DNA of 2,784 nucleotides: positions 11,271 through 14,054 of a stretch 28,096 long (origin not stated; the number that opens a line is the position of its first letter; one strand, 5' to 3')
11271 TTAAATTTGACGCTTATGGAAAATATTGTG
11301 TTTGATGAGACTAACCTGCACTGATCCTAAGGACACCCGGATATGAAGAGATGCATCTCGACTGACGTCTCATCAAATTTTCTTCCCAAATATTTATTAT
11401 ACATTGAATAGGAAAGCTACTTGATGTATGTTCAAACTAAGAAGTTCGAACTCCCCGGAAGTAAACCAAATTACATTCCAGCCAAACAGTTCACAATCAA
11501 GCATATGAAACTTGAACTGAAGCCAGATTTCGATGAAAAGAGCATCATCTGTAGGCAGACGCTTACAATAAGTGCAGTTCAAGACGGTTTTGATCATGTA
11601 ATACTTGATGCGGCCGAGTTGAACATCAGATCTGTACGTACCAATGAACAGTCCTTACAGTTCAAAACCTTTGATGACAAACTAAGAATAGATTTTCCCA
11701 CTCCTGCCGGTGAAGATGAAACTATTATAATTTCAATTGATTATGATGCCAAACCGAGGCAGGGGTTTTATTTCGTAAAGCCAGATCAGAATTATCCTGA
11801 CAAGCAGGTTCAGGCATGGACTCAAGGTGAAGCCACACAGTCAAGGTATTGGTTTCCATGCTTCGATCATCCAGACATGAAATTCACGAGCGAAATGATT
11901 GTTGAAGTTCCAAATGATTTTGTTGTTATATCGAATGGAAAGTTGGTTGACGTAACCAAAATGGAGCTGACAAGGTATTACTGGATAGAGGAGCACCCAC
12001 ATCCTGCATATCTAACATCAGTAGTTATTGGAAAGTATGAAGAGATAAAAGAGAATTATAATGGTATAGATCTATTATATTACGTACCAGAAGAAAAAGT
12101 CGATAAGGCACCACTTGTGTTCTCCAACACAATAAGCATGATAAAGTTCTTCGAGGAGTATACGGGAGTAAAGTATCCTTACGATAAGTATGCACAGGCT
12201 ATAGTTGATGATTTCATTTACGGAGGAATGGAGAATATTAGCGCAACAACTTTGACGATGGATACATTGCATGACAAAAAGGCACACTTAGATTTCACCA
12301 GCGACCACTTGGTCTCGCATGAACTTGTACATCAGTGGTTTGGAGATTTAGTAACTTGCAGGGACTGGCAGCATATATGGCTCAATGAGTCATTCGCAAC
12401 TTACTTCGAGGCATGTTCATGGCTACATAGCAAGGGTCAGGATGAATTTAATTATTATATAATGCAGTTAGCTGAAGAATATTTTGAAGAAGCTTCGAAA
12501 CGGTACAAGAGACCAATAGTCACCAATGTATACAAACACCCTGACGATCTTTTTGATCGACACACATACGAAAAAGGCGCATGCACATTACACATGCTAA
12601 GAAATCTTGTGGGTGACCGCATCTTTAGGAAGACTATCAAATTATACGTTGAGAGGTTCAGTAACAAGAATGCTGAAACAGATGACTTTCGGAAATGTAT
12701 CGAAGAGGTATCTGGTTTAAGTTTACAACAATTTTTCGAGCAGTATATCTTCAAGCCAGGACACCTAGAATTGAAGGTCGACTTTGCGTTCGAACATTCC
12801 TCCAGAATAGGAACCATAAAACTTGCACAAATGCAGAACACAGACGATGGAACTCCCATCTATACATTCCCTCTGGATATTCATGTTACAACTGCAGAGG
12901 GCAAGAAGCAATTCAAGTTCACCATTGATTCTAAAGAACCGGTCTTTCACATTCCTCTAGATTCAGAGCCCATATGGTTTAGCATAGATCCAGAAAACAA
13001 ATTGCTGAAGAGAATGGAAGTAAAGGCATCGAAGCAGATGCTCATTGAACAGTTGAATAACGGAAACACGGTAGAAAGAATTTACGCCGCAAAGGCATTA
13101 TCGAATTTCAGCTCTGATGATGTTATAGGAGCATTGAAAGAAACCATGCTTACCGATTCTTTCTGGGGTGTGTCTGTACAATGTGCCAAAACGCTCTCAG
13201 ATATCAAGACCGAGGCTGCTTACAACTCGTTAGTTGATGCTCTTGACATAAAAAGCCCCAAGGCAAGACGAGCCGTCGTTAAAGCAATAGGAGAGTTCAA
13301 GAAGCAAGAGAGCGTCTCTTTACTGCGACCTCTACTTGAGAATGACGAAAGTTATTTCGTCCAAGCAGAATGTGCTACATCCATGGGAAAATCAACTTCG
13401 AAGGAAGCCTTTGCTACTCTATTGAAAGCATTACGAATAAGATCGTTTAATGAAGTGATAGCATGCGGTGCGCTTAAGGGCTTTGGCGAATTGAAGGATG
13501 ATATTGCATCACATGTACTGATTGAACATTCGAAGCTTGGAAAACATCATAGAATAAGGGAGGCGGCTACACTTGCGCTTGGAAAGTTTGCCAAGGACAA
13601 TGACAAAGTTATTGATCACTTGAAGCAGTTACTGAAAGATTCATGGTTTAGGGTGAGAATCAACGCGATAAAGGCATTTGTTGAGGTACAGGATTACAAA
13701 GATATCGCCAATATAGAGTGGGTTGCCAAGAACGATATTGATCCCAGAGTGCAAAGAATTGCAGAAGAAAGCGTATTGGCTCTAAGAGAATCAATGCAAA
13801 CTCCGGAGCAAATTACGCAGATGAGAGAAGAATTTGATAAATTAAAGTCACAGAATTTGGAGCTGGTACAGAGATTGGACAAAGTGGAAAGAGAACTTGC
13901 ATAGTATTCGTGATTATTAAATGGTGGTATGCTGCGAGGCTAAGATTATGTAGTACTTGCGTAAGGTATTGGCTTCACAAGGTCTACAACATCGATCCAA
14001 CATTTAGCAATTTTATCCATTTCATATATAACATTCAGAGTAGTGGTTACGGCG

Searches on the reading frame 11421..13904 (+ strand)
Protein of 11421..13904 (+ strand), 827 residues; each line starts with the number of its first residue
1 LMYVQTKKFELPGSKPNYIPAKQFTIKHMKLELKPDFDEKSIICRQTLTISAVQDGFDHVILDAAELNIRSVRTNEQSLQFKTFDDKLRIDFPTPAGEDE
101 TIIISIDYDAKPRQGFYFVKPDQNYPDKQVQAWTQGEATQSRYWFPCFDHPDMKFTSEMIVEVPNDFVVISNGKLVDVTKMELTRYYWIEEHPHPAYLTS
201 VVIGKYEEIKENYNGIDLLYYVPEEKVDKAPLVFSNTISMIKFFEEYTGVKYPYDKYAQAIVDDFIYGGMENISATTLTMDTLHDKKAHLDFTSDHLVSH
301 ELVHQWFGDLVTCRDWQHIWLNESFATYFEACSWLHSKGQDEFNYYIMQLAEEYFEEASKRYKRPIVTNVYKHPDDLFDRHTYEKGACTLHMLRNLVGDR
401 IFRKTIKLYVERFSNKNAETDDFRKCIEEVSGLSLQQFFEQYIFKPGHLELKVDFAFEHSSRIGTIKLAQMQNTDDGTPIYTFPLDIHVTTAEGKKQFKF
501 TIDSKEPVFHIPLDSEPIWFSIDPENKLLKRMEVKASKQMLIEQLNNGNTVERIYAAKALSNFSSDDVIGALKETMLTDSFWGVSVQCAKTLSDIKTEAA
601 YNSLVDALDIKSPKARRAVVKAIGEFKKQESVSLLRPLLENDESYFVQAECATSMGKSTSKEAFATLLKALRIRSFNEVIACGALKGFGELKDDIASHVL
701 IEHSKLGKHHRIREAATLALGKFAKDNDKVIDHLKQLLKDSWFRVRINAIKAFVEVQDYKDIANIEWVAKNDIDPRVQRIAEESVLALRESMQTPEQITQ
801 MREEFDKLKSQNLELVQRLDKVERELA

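Call 12: search_protein_families(library=pfam, proteins=[window:11421-13904:+])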
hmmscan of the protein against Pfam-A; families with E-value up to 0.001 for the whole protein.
window:11421-13904:+ (827 aa): 5 families
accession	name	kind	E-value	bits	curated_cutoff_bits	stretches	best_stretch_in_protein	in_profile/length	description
PF01433.26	Peptidase_M1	-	5.3e-53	180.3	27.7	1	236-442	5-218/218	Peptidase family M1 domain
PF13646.12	HEAT_2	-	2e-28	99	27.7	4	612-672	13-72/88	HEAT repeats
PF17900.6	Peptidase_M1_N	-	6.5e-27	95.3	25.8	1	27-198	3-186/186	Peptidase M1 N-terminal domain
PF03130.22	HEAT_PBS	-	9.7e-14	50.7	20.9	0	616-641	2-27/27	PBS lyase HEAT-like repeat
PF02985.28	HEAT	-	7.5e-09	35.5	23.5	0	730-756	1-27/31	HEAT repeat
